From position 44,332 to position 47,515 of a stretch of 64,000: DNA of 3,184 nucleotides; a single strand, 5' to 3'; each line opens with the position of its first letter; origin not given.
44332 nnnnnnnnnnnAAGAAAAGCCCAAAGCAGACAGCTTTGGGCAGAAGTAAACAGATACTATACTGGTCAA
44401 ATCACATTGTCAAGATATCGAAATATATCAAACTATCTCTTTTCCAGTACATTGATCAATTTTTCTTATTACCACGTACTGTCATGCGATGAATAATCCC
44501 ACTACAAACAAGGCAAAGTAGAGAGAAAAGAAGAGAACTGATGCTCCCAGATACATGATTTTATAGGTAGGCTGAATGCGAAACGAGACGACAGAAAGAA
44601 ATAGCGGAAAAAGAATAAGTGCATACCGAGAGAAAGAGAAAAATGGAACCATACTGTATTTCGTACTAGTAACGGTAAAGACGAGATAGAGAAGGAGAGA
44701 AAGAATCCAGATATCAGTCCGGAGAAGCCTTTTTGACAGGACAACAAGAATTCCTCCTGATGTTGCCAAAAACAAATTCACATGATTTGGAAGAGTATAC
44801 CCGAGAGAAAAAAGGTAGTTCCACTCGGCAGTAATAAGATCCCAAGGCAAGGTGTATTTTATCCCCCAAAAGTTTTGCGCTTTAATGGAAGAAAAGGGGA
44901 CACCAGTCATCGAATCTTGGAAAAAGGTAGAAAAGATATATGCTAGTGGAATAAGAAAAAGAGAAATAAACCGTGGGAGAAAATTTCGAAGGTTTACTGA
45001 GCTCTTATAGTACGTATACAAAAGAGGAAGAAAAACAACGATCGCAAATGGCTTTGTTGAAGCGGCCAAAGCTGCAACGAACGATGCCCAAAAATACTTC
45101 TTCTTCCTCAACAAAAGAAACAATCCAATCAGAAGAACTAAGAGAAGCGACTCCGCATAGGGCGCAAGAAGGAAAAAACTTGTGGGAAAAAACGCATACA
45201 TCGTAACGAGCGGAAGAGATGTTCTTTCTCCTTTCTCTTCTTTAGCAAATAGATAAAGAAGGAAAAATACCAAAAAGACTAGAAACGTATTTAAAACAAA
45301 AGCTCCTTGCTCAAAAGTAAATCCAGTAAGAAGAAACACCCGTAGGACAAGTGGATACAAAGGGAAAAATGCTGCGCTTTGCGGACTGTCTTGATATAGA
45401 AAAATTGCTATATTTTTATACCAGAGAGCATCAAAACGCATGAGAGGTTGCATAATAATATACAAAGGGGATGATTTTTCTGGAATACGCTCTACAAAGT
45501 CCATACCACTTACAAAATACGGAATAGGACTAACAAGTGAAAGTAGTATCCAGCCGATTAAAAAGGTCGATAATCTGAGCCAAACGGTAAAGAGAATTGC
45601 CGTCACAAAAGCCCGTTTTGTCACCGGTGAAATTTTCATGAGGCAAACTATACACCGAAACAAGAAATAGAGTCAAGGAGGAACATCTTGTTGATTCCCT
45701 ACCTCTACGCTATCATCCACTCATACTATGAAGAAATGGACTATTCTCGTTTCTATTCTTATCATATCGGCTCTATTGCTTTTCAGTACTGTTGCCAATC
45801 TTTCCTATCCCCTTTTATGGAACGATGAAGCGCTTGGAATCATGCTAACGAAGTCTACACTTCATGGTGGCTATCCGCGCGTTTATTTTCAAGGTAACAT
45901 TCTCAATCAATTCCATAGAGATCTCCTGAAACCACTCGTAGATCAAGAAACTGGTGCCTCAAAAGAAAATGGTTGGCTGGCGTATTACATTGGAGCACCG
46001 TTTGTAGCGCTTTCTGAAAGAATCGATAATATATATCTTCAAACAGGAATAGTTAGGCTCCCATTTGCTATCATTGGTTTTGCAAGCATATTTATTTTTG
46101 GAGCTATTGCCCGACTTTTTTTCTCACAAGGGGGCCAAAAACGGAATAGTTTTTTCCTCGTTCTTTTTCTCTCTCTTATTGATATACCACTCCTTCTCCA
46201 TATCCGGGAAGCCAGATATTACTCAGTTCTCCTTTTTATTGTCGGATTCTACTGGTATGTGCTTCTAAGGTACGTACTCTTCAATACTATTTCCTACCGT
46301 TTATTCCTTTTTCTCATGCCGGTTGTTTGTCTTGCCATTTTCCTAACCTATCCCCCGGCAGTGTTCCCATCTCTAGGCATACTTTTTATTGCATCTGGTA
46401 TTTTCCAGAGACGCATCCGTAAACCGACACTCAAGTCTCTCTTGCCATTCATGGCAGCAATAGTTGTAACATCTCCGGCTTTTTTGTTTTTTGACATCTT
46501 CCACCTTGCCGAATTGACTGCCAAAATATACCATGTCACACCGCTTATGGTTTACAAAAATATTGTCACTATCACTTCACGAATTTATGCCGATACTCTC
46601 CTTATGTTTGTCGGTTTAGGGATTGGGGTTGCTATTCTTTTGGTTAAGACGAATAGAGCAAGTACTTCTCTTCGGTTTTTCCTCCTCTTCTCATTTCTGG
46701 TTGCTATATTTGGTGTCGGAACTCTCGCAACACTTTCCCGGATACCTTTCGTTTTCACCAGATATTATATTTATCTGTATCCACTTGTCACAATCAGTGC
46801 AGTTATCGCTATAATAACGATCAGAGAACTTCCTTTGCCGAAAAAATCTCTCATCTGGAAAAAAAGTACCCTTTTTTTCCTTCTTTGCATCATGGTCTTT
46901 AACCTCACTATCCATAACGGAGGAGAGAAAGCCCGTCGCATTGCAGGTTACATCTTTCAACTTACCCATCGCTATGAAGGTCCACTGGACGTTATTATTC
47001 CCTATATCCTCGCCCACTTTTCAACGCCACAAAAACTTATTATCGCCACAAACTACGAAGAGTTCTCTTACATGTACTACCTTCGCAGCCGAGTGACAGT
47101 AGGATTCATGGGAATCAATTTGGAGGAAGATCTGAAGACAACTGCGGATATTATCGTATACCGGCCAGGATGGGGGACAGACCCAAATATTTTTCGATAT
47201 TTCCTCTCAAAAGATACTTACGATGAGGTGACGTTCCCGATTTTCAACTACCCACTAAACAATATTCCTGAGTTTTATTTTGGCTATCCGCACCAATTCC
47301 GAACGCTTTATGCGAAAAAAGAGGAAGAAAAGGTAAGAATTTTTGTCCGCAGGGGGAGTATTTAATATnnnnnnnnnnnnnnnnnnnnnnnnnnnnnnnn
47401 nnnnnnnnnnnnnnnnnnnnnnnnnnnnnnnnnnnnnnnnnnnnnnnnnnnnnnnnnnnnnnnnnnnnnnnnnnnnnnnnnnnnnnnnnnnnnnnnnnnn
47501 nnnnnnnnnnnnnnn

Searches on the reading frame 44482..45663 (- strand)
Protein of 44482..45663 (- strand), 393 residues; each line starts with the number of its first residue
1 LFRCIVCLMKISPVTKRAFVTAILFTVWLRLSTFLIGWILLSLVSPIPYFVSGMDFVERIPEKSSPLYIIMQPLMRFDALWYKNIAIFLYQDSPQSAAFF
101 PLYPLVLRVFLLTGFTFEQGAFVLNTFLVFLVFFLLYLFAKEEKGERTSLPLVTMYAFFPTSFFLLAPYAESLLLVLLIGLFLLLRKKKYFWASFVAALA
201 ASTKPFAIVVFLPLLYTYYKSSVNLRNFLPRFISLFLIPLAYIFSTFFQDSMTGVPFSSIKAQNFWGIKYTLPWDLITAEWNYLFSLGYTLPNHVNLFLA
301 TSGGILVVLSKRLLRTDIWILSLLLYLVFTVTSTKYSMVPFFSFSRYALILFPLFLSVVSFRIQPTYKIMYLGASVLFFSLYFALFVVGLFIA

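Call 6: search_protein_families(library=pfam, proteins=[window:44482-45663:-], max_evalue=0.01)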
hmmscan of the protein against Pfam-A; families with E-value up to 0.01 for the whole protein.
window:44482-45663:- (393 aa): 0 families

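Call 43: find_homologous_proteins(query=window:44482-45663:-, max_evalue=0.001)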
Query window:44482-45663:- (393 aa): 820 proteins with E <= 0.001 among 8000 candidates; the best 120 are listed.
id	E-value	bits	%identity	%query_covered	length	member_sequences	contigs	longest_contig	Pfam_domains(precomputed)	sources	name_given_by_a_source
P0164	1.5e-236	803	100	98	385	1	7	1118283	-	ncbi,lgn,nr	ncbi:hypothetical protein HYW55_03635 [Candidatus Gottesmanbacteria bacterium]|nr:hypothetical prote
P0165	4.6e-92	328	44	98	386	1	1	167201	-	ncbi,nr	ncbi:glycosyltransferase family 39 protein [Candidatus Gottesmanbacteria bacterium]|nr:glycosyltrans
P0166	5.2e-72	262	41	98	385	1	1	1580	-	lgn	-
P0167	1.3e-59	221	35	98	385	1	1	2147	-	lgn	-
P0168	8.6e-51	192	36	87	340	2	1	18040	-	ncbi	-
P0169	3.8e-50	190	34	96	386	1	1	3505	PF13231.13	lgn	-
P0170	7.6e-50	189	37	96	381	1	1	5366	-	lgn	-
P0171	8.1e-50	189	35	93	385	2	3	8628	-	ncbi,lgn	-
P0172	6.0e-49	186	36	96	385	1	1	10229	-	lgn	-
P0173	1.3e-46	178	34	93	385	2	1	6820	-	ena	-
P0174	1.7e-46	178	34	96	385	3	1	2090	PF13231.13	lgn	-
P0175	1.4e-36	145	32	98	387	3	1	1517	-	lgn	-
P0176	3.2e-33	134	29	89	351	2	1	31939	-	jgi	-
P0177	7.2e-25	106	27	87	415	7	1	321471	-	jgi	-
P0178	7.9e-24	103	32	63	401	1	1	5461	PF04188.19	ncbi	-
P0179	8.1e-23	100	42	34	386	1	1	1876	PF04188.19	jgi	-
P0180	4.0e-22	97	33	64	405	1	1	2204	PF04188.19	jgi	-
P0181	6.1e-22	97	30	73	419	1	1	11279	PF04188.19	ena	-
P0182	6.8e-22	97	28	96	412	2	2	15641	PF04188.19,PF13231.13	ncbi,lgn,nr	ncbi:MAG: integral rane protein-like protein [Frankiales bacterium]|nr:integral rane protein-like pr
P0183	9.0e-22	96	29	80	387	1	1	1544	PF04188.19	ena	-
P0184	9.3e-22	96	29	82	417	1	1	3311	PF04188.19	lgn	-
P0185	1.1e-21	96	30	86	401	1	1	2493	PF04188.19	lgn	-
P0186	1.2e-21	96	31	89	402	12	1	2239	PF04188.19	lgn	-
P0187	1.9e-21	95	31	73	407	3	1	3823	PF04188.19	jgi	jgi:hypothetical protein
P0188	3.2e-21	95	30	79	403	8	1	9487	PF04188.19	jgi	jgi:Mannosyltransferase (PIG-V)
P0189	4.0e-21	94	28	84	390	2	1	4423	PF04188.19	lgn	-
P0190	4.2e-21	94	37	39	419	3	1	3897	PF04188.19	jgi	jgi:hypothetical protein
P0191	5.1e-21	94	31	79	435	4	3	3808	PF04188.19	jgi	jgi:hypothetical protein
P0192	7.8e-21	93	34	63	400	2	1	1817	PF04188.19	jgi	jgi:Gpi18-like mannosyltransferase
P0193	7.9e-21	93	40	41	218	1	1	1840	PF04188.19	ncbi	ncbi:MAG: mannosyltransferase family protein, partial [Actinomycetota bacterium]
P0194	8.0e-21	93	33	54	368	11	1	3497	PF04188.19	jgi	jgi:hypothetical protein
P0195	8.9e-21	93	31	56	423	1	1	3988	PF04188.19,PF13231.13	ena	-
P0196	1.0e-20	93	30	79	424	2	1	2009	PF04188.19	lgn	-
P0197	1.1e-20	93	28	95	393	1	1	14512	PF04188.19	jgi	jgi:hypothetical protein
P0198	1.3e-20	93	28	89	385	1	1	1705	PF04188.19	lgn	-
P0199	1.4e-20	92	31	81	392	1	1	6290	PF04188.19,PF13231.13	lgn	-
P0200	1.6e-20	92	30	76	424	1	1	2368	PF04188.19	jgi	jgi:hypothetical protein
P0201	1.8e-20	92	30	73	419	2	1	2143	PF04188.19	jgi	jgi:Mannosyltransferase (PIG-V)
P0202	1.8e-20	92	41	34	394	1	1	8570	PF04188.19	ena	-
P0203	2.0e-20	92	38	35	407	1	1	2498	PF04188.19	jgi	jgi:hypothetical protein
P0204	2.2e-20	92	32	63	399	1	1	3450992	PF09594.17,PF04188.19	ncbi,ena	-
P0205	2.5e-20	92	32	71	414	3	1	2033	PF04188.19,PF13231.13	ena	-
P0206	2.7e-20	91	35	72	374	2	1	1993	PF04188.19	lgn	-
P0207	3.6e-20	91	31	86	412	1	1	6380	PF04188.19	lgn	-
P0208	4.1e-20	91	31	67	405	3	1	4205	PF04188.19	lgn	-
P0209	5.3e-20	90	34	63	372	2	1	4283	PF04188.19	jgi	jgi:hypothetical protein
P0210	5.3e-20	90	30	71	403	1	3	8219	PF04188.19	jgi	jgi:Mannosyltransferase (PIG-V)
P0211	5.8e-20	90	29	79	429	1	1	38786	PF04188.19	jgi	jgi:Gpi18-like mannosyltransferase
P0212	6.4e-20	90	38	41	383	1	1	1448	PF04188.19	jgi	jgi:hypothetical protein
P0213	7.7e-20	90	29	79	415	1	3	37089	PF04188.19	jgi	jgi:hypothetical protein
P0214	7.7e-20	90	31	73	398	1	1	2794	PF09594.17,PF04188.19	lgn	-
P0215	8.0e-20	90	37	34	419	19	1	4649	PF04188.19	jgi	jgi:Mannosyltransferase (PIG-V)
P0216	8.5e-20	90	32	71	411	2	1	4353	PF04188.19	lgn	-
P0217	9.0e-20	90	30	79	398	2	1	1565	PF04188.19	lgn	-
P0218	1.2e-19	89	40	37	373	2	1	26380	PF04188.19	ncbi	-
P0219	1.5e-19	89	30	55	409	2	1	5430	PF04188.19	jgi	jgi:hypothetical protein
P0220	1.5e-19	89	39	39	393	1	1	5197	PF04188.19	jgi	jgi:hypothetical protein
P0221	1.7e-19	89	29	88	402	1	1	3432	PF04188.19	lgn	-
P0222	1.7e-19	89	29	52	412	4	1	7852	PF04188.19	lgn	-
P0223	1.9e-19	89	30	77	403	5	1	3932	PF04188.19,PF13231.13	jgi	jgi:Mannosyltransferase (PIG-V)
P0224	2.1e-19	89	43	30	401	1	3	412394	PF04188.19,PF13231.13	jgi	jgi:hypothetical protein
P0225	2.2e-19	88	29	87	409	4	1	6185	PF04188.19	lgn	-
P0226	2.6e-19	88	35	51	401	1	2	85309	PF04188.19,PF13231.13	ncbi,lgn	ncbi:MAG: mannosyltransferase family protein [Actinomycetota bacterium]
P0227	2.7e-19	88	29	79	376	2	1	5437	PF04188.19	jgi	jgi:hypothetical protein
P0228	2.7e-19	88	30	88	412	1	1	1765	PF04188.19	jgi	jgi:hypothetical protein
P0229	2.8e-19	88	29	79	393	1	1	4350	PF04188.19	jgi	jgi:hypothetical protein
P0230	3.3e-19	88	34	63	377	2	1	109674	PF04188.19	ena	-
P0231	3.5e-19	88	33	71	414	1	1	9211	PF04188.19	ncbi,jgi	jgi:hypothetical protein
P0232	3.6e-19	88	32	63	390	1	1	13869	PF04188.19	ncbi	ncbi:MAG: mannosyltransferase family protein, partial [Actinomycetota bacterium]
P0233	3.9e-19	88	27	89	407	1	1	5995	PF04188.19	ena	-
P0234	4.9e-19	87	29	82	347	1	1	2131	PF04188.19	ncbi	-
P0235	4.9e-19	87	29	83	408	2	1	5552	PF04188.19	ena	-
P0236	5.3e-19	87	27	79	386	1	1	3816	PF04188.19,PF13231.13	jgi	jgi:hypothetical protein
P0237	5.8e-19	87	29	83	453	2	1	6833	PF04188.19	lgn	-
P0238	6.0e-19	87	35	51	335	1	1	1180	PF09594.17,PF04188.19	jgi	jgi:Gpi18-like mannosyltransferase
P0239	6.6e-19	87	32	44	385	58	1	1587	PF04188.19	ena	-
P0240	8.6e-19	87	25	93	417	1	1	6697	PF04188.19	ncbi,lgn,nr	ncbi:MAG TPA: mannosyltransferase family protein [Mycobacteriales bacterium]|nr:mannosyltransferase 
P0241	1.1e-18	86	30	73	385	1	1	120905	PF04188.19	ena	-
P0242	1.1e-18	86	26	82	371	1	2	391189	PF04188.19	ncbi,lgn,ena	-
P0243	1.1e-18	86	34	51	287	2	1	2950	PF04188.19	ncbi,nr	ncbi:MAG: hypothetical protein HYU54_08410, partial [Actinobacteria bacterium]|nr:hypothetical prote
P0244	1.3e-18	86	32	51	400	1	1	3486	PF04188.19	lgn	-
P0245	1.3e-18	86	31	66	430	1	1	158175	PF04188.19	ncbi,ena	-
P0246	1.4e-18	86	40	41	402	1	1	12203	PF04188.19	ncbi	ncbi:MAG: mannosyltransferase family protein [Actinomycetota bacterium]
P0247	1.5e-18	86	28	93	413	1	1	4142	PF04188.19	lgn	-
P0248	1.7e-18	86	30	71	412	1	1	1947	PF04188.19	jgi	jgi:hypothetical protein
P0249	1.7e-18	86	34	53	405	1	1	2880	PF04188.19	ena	-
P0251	1.8e-18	85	30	71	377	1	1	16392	PF04188.19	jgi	jgi:hypothetical protein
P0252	2.2e-18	85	39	41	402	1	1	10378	PF04188.19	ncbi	ncbi:MAG: mannosyltransferase family protein [Actinomycetota bacterium]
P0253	2.4e-18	85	29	73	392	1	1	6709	PF04188.19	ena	-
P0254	2.5e-18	85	32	71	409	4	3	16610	PF04188.19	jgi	jgi:hypothetical protein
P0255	3.0e-18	85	39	41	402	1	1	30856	PF04188.19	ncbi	ncbi:MAG: mannosyltransferase family protein [Actinomycetota bacterium]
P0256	3.4e-18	85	31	72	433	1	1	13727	PF04188.19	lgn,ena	-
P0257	3.7e-18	84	39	41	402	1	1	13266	PF04188.19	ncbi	ncbi:MAG: mannosyltransferase family protein [Actinomycetota bacterium]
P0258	3.7e-18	84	30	77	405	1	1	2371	PF04188.19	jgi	jgi:hypothetical protein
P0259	3.9e-18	84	29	60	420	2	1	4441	PF04188.19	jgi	jgi:hypothetical protein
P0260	4.0e-18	84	33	37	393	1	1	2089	PF04188.19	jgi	jgi:hypothetical protein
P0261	4.3e-18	84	30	72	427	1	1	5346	PF04188.19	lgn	-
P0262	4.4e-18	84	28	76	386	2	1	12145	PF04188.19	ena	-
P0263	4.4e-18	84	39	41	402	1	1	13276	PF04188.19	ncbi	ncbi:MAG: mannosyltransferase family protein [Actinomycetota bacterium]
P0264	5.1e-18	84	28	73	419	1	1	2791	PF04188.19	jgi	jgi:hypothetical protein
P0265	5.3e-18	84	39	41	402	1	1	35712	PF04188.19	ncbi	ncbi:MAG: mannosyltransferase family protein [Actinomycetota bacterium]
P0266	5.7e-18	84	29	75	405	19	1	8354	PF04188.19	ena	-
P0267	6.6e-18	84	27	69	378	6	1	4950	PF04188.19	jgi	jgi:Mannosyltransferase (PIG-V)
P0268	7.1e-18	83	31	66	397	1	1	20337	PF04188.19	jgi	jgi:hypothetical protein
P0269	7.7e-18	83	27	84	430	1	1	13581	PF04188.19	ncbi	-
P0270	8.7e-18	83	30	61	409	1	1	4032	PF04188.19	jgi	jgi:hypothetical protein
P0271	8.7e-18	83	28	78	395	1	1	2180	PF04188.19,PF13231.13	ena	-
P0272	9.3e-18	83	32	52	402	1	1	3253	PF04188.19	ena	-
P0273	1.0e-17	83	31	51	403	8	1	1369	PF04188.19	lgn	-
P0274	1.0e-17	83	30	71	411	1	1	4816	PF04188.19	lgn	-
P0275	1.1e-17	83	33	53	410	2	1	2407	PF04188.19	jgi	jgi:Gpi18-like mannosyltransferase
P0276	1.1e-17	83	41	35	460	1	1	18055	PF04188.19,PF13231.13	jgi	jgi:Mannosyltransferase (PIG-V)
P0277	1.3e-17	83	46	25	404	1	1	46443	PF04188.19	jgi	jgi:4-amino-4-deoxy-L-arabinose transferase-like glycosyltransferase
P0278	1.4e-17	82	33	51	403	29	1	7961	PF04188.19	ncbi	-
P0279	1.5e-17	82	29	82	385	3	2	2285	PF04188.19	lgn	-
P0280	1.5e-17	82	30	77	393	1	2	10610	PF04188.19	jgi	jgi:hypothetical protein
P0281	1.6e-17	82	30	85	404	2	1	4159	PF04188.19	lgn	-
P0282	1.7e-17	82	29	82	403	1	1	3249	PF04188.19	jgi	jgi:hypothetical protein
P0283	1.7e-17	82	28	81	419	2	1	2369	PF04188.19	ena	-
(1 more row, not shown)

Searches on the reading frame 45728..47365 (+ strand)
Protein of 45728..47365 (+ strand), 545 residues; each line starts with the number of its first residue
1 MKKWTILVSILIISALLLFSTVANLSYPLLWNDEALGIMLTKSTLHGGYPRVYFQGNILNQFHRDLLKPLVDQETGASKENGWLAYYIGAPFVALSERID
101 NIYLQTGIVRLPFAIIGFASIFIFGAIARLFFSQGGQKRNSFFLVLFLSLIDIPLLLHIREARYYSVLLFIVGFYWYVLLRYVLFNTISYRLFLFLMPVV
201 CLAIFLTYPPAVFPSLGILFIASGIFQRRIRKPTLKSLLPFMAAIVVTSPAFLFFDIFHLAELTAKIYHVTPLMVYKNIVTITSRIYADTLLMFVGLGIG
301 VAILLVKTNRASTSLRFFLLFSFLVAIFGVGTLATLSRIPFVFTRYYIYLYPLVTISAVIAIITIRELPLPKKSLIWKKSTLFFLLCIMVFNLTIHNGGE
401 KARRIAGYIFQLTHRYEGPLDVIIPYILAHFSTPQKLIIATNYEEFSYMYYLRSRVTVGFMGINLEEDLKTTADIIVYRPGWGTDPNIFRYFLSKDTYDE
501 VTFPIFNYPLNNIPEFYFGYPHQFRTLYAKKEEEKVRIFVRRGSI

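Call 6: search_protein_families(library=pfam, proteins=[window:45728-47365:+], max_evalue=0.01)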
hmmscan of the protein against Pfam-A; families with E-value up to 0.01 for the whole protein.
window:45728-47365:+ (545 aa): 0 families

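Call 49: search_protein_representatives(protein=window:45728-47365:+)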
Query: 545 residues. Proteins with E-value up to 0.001 (for the whole library): 523; up to 1e-10: 350; up to 1e-30: 223. The best 150 are listed.
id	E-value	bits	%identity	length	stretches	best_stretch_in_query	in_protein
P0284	1.0e-182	625.4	55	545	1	2-544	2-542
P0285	1.2e-93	331.4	38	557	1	7-542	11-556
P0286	2.8e-85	303.8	37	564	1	8-543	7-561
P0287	5.5e-81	289.7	37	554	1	6-541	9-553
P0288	1.6e-80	288.1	35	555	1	10-544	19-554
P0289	5.8e-77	276.4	36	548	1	5-541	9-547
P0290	2.3e-75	271.1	34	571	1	10-541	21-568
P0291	3.2e-75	270.6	35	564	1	5-541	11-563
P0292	7.3e-74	266.1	33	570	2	235-540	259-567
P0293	4.3e-73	263.6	34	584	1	9-542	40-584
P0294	5.3e-72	260.0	33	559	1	5-541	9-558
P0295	7.3e-72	259.5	35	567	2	237-541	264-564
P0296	4.3e-71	257.0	34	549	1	6-542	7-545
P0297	9.0e-71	255.9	38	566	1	12-543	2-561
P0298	3.2e-70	254.1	32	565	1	5-542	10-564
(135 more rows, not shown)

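Call 51: search_solved_structures(query=A3, max_evalue=10)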
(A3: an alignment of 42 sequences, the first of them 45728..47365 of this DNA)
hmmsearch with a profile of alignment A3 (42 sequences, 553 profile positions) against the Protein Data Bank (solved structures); distinct sequences matched with E-value up to 10: 10.
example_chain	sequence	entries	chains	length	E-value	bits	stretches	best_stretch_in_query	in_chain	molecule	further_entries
9ik8_D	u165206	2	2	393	0.009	18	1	182-352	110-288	Somatostatin receptor type 1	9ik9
8xio_A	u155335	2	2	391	0.018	16.9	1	182-351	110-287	Somatostatin receptor type 1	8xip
3k53_A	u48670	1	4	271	0.27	13.1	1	401-434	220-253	Ferrous iron transport protein b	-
8hnn_R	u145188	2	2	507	0.28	13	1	193-344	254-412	Soluble cytochrome b562,C-X-C chemokine receptor type 3,Kappa-type opioid receptor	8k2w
8xir_A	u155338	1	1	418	0.95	11.3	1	188-350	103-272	Somatostatin receptor type 3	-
8xiq_A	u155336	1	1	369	1.3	10.8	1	188-351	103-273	Somatostatin receptor type 3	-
8zbi_D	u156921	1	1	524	1.7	10.5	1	188-351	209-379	Soluble cytochrome b562,Somatostatin receptor type 3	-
9lfa_A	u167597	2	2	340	3.2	9.6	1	124-305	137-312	B1 bradykinin receptor,Kappa-type opioid receptor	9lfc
8r0p_A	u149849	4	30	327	4.5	9.1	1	132-278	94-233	microbial rhodopsin CryoR2 | cryorhodopsin | cryorhodopsin CryoR2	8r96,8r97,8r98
9w3k_A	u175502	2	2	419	5.2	8.8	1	169-339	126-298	G-protein coupled receptor 151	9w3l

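Call 52: search_protein_families(library=pfam, alignment_id=A3, max_evalue=0.01)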
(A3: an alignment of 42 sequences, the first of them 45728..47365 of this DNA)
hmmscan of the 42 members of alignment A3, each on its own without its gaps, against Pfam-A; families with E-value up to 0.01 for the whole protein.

A. member 1, window:45728-47365:+ (545 aa): 0 families

B. families by the number of members that match (of 42 scanned): 14 families
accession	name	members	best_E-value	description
PF00515.34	TPR_1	1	8.6e-14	Tetratricopeptide repeat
PF13181.12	TPR_8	1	2.3e-11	Tetratricopeptide repeat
PF07719.23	TPR_2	1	2.9e-11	Tetratricopeptide repeat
PF13414.12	TPR_11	1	1e-08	TPR repeat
PF13431.12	TPR_17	1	3.3e-08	Tetratricopeptide repeat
PF13424.12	TPR_12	1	2.5e-07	Tetratricopeptide repeat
PF14559.12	TPR_19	1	4.1e-07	Tetratricopeptide repeat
PF13432.12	TPR_16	1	5.8e-06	Tetratricopeptide repeat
PF23558.1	TPR_P4H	1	5.1e-05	Prolyl 4-hydroxylase peptide-substrate-binding domain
PF13374.12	TPR_10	1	0.00025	Tetratricopeptide repeat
PF13174.12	TPR_6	1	0.0015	Tetratricopeptide repeat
PF13428.12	TPR_14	1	0.0019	Tetratricopeptide repeat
PF13371.12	TPR_9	1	0.002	Tetratricopeptide repeat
PF09586.16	YfhO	1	0.0065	Bacterial membrane protein YfhO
